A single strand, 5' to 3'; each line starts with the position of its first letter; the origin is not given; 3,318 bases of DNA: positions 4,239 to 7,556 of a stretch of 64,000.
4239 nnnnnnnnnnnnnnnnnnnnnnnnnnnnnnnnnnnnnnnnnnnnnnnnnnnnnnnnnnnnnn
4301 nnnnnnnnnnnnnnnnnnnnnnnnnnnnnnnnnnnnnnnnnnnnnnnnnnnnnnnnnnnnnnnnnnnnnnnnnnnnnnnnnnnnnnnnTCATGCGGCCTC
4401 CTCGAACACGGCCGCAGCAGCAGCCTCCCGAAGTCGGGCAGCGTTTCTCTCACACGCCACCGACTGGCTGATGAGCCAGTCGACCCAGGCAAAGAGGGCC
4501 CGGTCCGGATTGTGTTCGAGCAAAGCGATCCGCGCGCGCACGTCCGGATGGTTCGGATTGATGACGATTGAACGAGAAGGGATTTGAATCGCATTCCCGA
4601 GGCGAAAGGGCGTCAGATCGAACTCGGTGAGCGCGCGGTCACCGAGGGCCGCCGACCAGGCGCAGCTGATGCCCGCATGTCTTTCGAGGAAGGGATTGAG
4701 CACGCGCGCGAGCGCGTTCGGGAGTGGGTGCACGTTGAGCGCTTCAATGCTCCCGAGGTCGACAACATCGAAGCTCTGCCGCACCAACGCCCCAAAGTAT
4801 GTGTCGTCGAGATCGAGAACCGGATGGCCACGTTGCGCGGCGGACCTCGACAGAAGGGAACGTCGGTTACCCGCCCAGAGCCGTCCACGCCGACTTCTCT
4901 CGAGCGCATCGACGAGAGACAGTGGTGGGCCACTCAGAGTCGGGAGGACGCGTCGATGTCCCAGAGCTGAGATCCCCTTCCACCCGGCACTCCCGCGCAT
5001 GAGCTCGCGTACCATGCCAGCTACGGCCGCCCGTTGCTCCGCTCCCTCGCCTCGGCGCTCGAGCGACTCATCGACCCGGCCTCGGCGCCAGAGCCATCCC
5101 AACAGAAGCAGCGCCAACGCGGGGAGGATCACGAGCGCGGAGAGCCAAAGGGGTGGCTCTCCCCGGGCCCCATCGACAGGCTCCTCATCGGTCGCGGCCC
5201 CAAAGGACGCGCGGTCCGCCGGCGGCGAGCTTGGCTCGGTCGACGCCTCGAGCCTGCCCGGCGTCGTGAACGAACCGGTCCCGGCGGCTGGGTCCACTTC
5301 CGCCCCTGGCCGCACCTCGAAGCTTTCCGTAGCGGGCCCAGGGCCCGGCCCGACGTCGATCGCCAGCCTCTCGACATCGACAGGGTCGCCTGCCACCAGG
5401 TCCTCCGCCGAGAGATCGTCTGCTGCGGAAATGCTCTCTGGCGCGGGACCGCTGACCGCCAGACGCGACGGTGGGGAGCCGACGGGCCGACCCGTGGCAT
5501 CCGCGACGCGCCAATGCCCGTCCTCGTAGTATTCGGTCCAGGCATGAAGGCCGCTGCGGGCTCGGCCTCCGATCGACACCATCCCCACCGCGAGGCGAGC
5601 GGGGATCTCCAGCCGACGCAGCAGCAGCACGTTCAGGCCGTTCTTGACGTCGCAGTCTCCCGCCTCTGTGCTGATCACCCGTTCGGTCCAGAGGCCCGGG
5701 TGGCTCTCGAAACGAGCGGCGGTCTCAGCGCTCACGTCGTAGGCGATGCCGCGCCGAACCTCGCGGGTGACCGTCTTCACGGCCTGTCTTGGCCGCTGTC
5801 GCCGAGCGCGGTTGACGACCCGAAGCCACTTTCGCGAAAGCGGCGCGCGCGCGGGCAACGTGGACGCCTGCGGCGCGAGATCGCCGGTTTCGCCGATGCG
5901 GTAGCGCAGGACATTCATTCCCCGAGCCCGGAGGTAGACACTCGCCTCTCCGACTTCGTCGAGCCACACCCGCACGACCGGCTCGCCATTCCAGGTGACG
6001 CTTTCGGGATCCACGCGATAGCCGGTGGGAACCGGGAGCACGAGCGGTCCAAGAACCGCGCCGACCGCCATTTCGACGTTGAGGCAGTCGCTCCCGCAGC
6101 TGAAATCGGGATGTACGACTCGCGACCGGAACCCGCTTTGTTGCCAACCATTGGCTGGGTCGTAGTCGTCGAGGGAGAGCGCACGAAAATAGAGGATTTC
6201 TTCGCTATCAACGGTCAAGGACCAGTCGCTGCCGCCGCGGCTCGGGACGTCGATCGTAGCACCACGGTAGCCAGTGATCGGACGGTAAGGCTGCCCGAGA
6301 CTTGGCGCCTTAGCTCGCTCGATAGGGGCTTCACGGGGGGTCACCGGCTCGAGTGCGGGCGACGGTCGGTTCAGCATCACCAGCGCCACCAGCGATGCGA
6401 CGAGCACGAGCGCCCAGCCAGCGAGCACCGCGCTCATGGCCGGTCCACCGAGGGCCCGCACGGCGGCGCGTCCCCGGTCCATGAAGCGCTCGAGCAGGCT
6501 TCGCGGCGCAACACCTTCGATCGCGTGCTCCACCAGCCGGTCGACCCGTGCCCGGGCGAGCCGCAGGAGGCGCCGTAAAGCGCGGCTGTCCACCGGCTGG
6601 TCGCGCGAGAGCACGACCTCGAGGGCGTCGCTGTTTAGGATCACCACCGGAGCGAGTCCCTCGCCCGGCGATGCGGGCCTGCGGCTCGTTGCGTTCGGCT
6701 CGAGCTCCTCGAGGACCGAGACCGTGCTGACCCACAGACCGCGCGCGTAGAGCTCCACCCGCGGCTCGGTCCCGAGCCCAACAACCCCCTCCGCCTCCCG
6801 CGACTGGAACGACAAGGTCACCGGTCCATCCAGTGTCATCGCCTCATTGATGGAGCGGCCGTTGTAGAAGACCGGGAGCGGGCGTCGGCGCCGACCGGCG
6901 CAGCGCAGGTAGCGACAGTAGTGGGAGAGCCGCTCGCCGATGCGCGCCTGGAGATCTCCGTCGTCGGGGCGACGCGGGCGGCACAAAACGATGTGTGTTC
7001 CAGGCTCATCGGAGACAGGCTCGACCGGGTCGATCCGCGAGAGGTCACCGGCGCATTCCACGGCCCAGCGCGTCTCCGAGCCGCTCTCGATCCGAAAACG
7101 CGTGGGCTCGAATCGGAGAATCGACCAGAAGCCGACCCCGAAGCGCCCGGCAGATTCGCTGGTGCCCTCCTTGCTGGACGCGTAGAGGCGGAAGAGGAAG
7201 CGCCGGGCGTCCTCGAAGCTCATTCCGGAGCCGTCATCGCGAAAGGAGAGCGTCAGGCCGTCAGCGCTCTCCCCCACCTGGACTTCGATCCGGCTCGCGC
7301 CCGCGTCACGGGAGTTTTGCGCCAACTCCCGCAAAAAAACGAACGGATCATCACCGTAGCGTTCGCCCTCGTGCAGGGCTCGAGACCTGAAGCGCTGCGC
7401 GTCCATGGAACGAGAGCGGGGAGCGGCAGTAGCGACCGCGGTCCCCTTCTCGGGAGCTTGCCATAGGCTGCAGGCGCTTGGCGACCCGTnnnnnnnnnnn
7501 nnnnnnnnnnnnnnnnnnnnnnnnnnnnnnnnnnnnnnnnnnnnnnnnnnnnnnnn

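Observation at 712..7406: Three-gene operon encoding a GHKL-ATPase/transglutaminase membrane fusion plus two large unrecognisable proteins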

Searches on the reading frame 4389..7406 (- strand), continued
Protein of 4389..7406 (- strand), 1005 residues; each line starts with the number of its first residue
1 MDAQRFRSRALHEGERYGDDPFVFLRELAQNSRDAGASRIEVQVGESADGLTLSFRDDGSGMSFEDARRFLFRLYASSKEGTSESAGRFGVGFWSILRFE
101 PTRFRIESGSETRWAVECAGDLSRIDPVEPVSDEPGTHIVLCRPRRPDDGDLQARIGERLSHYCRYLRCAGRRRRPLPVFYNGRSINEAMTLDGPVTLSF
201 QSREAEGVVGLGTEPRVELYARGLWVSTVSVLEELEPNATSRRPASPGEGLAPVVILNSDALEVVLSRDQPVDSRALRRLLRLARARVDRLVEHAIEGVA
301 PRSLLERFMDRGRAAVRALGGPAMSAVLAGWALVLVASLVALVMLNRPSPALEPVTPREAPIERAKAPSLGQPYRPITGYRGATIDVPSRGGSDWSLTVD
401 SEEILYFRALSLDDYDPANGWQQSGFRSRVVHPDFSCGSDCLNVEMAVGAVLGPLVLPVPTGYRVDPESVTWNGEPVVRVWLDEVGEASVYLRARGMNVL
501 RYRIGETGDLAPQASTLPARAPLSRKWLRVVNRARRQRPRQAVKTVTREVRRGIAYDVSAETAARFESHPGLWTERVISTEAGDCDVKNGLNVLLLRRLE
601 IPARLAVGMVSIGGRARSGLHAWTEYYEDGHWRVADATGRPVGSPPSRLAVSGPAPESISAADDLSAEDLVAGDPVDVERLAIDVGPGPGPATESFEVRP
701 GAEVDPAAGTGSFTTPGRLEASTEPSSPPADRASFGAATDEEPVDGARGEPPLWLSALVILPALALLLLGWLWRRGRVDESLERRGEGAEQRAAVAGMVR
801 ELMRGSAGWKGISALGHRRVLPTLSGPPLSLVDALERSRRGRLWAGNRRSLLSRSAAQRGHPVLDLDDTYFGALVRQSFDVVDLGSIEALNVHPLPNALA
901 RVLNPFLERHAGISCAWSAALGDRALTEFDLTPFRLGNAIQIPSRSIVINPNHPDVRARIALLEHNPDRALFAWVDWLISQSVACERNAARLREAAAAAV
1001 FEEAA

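Call 49: fold_search(model_id=the predicted structure, library=pdb)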
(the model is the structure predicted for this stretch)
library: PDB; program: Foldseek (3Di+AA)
matches with E <= 10: 1296; with E <= 0.001: 612
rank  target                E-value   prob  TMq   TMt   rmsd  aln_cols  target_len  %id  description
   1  7exp_A                3.8e-15  1.00  0.22  0.37   5.6       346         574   20  Crystal structure of zebrafish TRAP1 with AMPPNP and MitoQ (released 2022-01-05)
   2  5tth_A                5.9e-15  1.00  0.22  0.32   5.4       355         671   20  Heterodimeric SpyCatcher/SpyTag-fused zebrafish TRAP1 in ATP/ADP-hybrid state (released 2017-08-23)
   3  5tvu_A                6.3e-15  1.00  0.22  0.35   7.7       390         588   19  Crystal structure of mitochondrial Hsp90 (TRAP1) with ATP in absence of Mg (released 2018-03-14)
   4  5tvw_A                7.4e-15  1.00  0.23  0.37   5.1       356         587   19  Crystal structure of mitochondrial Hsp90 (TRAP1) with ATP in absence of Mg, hemi-hydrolyzed (released 2018-03-14)
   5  4j0b_A                7.8e-15  1.00  0.23  0.37   6.5       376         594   19  Structure of mitochondrial Hsp90 (TRAP1) with ADP-BeF3 (released 2014-01-22)
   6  5hph_A                9.2e-15  1.00  0.22  0.43   7.1       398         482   16  Structure of TRAP1 fragment (released 2016-08-10)
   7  7exp_B                1.2e-14  1.00  0.23  0.36   5.2       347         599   19  Crystal structure of zebrafish TRAP1 with AMPPNP and MitoQ (released 2022-01-05)
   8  4z1i_D                1.6e-14  1.00  0.22  0.46   5.6       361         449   18  Crystal structure of human Trap1 with AMPPNP (released 2015-04-29)
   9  4ipe_A                2.0e-14  1.00  0.22  0.36   5.4       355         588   20  Crystal structure of mitochondrial Hsp90 (TRAP1) with AMPPNP (released 2014-01-22)
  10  6d14_A                2.1e-14  1.00  0.23  0.37   5.4       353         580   19  Zebrafish TRAP1 bound to AMPPNP and calcium in the asymmetric closed state (released 2018-04-25)
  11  9a6t_B                2.9e-14  1.00  0.23  0.35   5.6       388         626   18  Integrative model of DNAK-HTPG by crosslinking MS and deep learning (released 2024-09-18)
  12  4iyn_A                3.6e-14  1.00  0.23  0.36   7.1       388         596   18  Structure of mitochondrial Hsp90 (TRAP1) with ADP-ALF4- (released 2014-01-22)
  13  5hph_B                3.8e-14  1.00  0.23  0.44   7.2       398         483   16  Structure of TRAP1 fragment (released 2016-08-10)
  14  5tvw_B                4.0e-14  1.00  0.22  0.35   5.3       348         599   20  Crystal structure of mitochondrial Hsp90 (TRAP1) with ATP in absence of Mg, hemi-hydrolyzed (released 2018-03-14)
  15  4z1i_C                5.3e-14  1.00  0.22  0.44   5.4       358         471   16  Crystal structure of human Trap1 with AMPPNP (released 2015-04-29)
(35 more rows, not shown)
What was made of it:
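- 6972..7406 (-): Gene 1 res 1-145: GHKL (Bergerat) ATP-binding domain, cytoplasmic. Foldseek top 50 hits are dominated by the Hsp90 family (TRAP1 7exp_A, E 4e-15), with a few MORC2 (call 49).
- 6507..6959 (-): Gene 1 res 150-300: Hsp90/MutL-type middle (transducer) domain with invariant R268. Foldseek alignments to Hsp90 NTD + middle domain span 346-398 columns (call 49).
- On GHKL ATPase superfamily: Fold match (call 49).
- Closest known: Hsp90 family. Same: Foldseek gives E about 1e-15 over about 350-390 columns (call 49).
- Foldseek top hits are the Hsp90 family over about 350-390 columns, E 4e-15 (call 49). Closest folds are bona fide chaperones: TRAP1, HtpG, Hsp90 and GRP94 (call 49).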

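Call 67: search_protein_families(library=phrogs, proteins=[window:4389-7406:-], max_evalue=0.01)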
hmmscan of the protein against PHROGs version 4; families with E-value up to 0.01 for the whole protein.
window:4389-7406:- (1005 aa): 1 family
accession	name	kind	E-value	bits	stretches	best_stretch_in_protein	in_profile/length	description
phrog_24466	-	unknown function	0.00056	19.6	1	21-139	23-143/597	-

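Call 72: find_encoding_contigs(protein=P0001, flank=1000, max_places=2)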
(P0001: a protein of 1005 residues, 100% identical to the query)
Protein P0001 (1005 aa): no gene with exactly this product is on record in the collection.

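Call 76: search_protein_families(library=pfam, alignment_id=A6, max_evalue=0.0001)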
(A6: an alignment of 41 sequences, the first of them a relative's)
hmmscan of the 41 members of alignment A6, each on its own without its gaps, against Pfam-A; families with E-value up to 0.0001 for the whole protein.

A. member 1, L001:8746-9966:+ (407 aa): 1 family
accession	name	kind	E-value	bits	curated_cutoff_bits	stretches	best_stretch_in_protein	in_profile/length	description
PF01464.25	SLT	-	1.1e-21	77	21.3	1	268-369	2-102/117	Transglycosylase SLT domain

B. families by the number of members that match (of 41 scanned): 68 families (the first 25 are shown)
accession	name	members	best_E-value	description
PF07238.19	PilZ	2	2.7e-11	PilZ domain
PF03109.22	ABC1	1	2e-75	ABC1 atypical kinase-like domain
PF00437.27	T2SSE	1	4.7e-75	Type II/IV secretion system protein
PF17517.7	IgGFc_binding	1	3.3e-54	IgGFc binding protein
PF00005.33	ABC_tran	1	4.3e-52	ABC transporter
PF11219.13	DUF3014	1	2e-45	Protein of unknown function (DUF3014)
PF06172.17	Cupin_5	1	3.4e-43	Cupin superfamily (DUF985)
PF07920.16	DUF1684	1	2.2e-42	Protein of unknown function (DUF1684)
PF13517.12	FG-GAP_3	1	9.2e-36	FG-GAP-like repeat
PF02769.27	AIRS_C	1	1.1e-32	AIR synthase related protein, C-terminal domain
PF01145.31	Band_7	1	6.5e-27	SPFH domain / Band 7 family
PF00588.24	SpoU_methylase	1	1.7e-25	SpoU rRNA Methylase family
PF00586.29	AIRS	1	4.1e-25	AIR synthase related protein, N-terminal domain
PF00072.30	Response_reg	1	1.4e-24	Response regulator receiver domain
PF12848.13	ABC_tran_Xtn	1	4e-24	ABC transporter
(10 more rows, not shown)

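Call 81: list_cluster_members(proteins=[P0001, P0121, P0125])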
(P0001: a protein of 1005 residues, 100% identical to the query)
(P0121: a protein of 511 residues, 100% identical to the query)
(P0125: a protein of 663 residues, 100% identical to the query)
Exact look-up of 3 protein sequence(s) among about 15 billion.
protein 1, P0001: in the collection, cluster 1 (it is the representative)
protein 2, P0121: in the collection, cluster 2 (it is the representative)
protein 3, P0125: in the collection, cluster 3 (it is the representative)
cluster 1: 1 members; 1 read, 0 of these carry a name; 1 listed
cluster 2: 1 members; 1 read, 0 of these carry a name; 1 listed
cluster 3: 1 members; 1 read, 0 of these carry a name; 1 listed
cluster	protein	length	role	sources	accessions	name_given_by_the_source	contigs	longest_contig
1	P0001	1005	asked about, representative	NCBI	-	-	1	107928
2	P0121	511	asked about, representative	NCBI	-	-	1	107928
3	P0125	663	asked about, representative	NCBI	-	-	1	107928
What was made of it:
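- Tried and rejected: The exact-protein look-up was not on record, and the cluster members carry no names (calls 72, 81).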

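Call 98: find_related_loci(query=A1, collection=viral_contigs, flank=5000)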
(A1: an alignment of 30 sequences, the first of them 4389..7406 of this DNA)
Query A1 (1005 aa) in viral_contigs; peptide patterns used: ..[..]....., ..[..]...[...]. (x = any residue, [..] = any of these).
89 stretches matched a pattern; 8 encode a relative of the query (tblastn E <= 1e-3); 8 distinct loci.
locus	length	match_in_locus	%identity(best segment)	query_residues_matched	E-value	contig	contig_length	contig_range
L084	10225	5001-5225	38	24-90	3e-8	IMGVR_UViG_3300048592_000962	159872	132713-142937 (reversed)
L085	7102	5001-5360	33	26-139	4e-8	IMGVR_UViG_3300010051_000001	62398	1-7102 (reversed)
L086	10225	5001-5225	35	24-90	1e-6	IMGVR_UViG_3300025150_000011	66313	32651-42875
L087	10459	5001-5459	25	15-192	1e-6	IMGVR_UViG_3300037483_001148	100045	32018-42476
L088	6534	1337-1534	41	24-79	2e-6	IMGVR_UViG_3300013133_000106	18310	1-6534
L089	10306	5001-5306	33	2-79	2e-6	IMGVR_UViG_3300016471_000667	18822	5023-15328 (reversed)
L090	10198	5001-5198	41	24-79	4e-6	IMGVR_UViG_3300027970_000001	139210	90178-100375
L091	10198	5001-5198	41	24-79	4e-6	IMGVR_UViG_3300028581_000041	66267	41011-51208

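Call 99: search_dna_similar(query=window:4389-7406:-, collection=plasmids, mode=protein, max_rows=10)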
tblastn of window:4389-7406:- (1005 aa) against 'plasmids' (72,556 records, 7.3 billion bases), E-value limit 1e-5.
No match.
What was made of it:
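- There are no plasmid hits, and viral contigs give only GHKL-domain-level hits (calls 98, 99).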

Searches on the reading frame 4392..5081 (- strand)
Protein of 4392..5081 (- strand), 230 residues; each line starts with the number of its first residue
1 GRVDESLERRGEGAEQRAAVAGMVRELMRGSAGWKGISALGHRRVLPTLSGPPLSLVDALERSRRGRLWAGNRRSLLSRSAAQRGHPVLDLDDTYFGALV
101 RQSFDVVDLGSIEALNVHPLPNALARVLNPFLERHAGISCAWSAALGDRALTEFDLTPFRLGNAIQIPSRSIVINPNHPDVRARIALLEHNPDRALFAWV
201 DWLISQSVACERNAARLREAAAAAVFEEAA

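Call 58: search_solved_structures(query=A5, max_evalue=10)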
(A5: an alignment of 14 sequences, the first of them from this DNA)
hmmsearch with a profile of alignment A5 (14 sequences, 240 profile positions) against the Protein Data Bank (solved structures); distinct sequences matched with E-value up to 10: 2.
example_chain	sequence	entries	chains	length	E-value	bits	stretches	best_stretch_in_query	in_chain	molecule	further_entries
4tql_A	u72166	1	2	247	0.35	13.5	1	79-146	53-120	Three helix bundle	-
9s82_A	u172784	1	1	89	0.39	13.3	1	187-237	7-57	JUBO2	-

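Call 95: search_protein_families(library=pfam, alignment_id=A5, max_evalue=1)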
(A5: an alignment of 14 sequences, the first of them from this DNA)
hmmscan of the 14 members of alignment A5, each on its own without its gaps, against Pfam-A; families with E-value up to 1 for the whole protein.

A. member 1, seq(230 aa): 0 families

B. families by the number of members that match (of 14 scanned): 3 families
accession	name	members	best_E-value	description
PF21786.3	Bflower_3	1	0.2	6-fold beta flower protein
PF20635.2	SMN_YG-box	1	0.21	Survival Motor Neuron, YG-box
PF04309.18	G3P_antiterm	1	0.24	Glycerol-3-phosphate responsive antiterminator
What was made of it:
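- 4392..5072 (-): Cytoplasmic α/β C-terminal domain (res 779-1005), no known family; invariant P822, near-invariant D930 (RDVDL motif). No Pfam or PDB sequence match (calls 58, 95).
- On Hsp90 family sensu stricto (HtpG/TRAP1): The C-terminal domain is unmatched (calls 58, 95).
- Closest known: Hsp90 family. Different: The C-terminal domain is unrelated by sequence to the Hsp90 C-terminal domain (calls 58, 95).
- The C-terminal domain has no detectable similarity to the Hsp90 or MutL dimerisation domains (calls 58, 95).
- Tried and rejected: No PDB or Pfam match (calls 58, 95).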

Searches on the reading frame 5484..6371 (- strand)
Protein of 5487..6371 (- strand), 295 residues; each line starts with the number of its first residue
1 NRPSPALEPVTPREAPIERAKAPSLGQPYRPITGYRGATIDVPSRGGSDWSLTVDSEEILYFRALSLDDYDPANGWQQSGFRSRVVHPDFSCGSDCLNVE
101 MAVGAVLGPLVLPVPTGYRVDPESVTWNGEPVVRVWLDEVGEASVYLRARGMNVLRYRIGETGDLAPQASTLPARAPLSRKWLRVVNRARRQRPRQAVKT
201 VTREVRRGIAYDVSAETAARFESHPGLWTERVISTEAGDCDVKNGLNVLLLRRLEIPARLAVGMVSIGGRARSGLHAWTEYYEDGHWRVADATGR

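Call 52: search_solved_structures(query=window:5487-6371:-, max_evalue=1, show_alignments=2)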
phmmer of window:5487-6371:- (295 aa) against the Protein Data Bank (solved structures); distinct sequences matched with E-value up to 1: 0.

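Call 89: search_solved_structures(query=A7, max_evalue=1, show_alignments=1)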
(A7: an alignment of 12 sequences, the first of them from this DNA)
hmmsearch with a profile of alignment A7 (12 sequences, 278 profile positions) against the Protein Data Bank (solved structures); distinct sequences matched with E-value up to 1: 23.
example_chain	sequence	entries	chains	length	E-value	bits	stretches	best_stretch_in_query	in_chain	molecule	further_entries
6g49_A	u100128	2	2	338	7.1e-07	31.9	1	130-276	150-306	Protein-glutamine gamma-glutamyltransferase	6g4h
3rfz_C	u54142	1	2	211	0.013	17.9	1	78-144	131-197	Chaperone protein fimC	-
1qun_A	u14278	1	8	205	0.015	17.7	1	78-142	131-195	PAPD-LIKE CHAPERONE FIMC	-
9bog_C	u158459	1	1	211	0.017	17.5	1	78-144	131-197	Type 1 fimbria chaperone FimC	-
3sqb_A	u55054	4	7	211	0.018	17.5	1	78-144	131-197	Chaperone protein fimC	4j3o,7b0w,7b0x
9fx8_C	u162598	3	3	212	0.018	17.5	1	78-144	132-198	Chaperone protein FimC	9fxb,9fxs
1kiu_A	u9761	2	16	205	0.02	17.3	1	78-142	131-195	CHAPERONE PROTEIN FimC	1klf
1bf8_A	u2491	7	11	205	0.021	17.3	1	78-142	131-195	CHAPERONE PROTEIN FIMC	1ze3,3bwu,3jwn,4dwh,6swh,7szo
9fw9_C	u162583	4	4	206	0.021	17.3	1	78-142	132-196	Chaperone protein FimC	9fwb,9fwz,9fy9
6e14_C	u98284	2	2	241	0.03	16.8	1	78-142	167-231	Chaperone protein FimC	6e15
8b3e_A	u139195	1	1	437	0.047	16.1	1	39-148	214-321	Variant surface glycoprotein 397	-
7m2u_A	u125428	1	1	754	0.27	13.6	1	181-245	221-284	DNA repair protein RAD4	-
3isr_A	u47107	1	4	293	0.31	13.4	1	219-276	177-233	Transglutaminase-like enzymes, putative cysteine protease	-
6ug1_A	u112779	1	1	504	0.35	13.3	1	195-245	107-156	DNA repair protein RAD4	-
6ubf_A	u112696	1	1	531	0.38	13.2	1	195-245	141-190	DNA repair protein RAD4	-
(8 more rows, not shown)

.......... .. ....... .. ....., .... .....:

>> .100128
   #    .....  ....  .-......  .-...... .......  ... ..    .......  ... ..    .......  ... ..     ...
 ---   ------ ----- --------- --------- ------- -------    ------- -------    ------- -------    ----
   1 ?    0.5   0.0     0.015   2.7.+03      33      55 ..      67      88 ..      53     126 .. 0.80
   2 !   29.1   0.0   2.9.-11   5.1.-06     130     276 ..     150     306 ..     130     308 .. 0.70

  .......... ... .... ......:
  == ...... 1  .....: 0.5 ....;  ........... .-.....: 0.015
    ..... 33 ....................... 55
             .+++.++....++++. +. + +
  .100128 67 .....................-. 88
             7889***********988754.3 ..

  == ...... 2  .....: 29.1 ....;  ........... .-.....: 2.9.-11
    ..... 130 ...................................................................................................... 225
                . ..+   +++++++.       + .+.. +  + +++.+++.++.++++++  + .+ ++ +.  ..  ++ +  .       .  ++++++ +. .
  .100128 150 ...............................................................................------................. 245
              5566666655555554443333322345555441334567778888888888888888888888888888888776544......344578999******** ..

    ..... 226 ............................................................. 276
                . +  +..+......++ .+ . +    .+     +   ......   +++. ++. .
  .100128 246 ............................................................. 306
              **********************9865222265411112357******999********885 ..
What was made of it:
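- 5496..5834 (-): Periplasmic transglutaminase-like core (res 525-637) with the Cys585-His621-Asp636 triad. The best solved relative of the family profile is TgpA 6g49, E 7e-7 (call 89).
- Closest known: TgpA. Same: TgpA (6g49) is the best solved relative of the periplasmic module by sequence profile (call 89).
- The periplasmic profile best matches TgpA 6g49, E 7e-7 (call 89).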

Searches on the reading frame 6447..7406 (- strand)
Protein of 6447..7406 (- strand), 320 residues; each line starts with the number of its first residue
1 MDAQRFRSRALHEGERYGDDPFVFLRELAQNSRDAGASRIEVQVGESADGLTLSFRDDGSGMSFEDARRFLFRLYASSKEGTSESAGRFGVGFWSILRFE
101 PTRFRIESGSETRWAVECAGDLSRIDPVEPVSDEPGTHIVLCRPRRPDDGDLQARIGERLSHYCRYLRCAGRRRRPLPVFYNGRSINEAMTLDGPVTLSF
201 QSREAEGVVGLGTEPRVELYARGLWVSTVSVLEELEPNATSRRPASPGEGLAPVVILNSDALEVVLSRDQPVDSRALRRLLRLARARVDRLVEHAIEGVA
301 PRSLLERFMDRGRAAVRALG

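Call 29: search_solved_structures(query=window:6447-7406:-, max_evalue=1)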
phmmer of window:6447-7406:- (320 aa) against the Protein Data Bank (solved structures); distinct sequences matched with E-value up to 1: 19.
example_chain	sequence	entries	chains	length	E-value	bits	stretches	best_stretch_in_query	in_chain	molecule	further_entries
9cdi_A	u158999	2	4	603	0.0006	22.9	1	12-94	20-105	ATPase MORC2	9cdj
5of9_A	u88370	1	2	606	0.0006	22.9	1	12-94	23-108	MORC family CW-type zinc finger protein 2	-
5ofa_B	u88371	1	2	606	0.00063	22.8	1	12-94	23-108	MORC family CW-type zinc finger protein 2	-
5ofb_B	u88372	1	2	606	0.0013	21.8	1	12-93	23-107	MORC family CW-type zinc finger protein 2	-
9cdg_A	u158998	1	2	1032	0.0023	21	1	14-94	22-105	ATPase MORC2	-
7aib_C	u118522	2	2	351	0.0023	20.9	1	20-81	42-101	DNA mismatch repair protein MutL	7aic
5akb_C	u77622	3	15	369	0.0025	20.8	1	20-81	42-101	DNA MISMATCH REPAIR PROTEIN MUTL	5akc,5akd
9cdf_A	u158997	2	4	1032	0.0027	20.7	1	14-94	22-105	ATPase MORC2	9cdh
4biw_A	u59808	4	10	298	0.0037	20.3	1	26-93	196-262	SENSOR PROTEIN CPXA | Sensor histidine kinase CpxA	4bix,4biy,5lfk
4biz_A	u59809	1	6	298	0.0037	20.3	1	26-93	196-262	SENSOR PROTEIN CPXA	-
4biu_A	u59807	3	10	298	0.0037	20.3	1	26-93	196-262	SENSOR PROTEIN CPXA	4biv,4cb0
1b63_A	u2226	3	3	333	0.01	18.9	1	20-81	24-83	MUTL | DNA mismatch repair protein mutL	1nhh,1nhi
1nhj_A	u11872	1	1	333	0.01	18.8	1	20-81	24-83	DNA mismatch repair protein mutL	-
1bkn_A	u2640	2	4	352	0.011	18.7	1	20-81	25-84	MUTL | DNA mismatch repair protein MutL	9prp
9n2k_A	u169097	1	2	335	0.011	18.7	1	19-80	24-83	DNA mismatch repair protein MutL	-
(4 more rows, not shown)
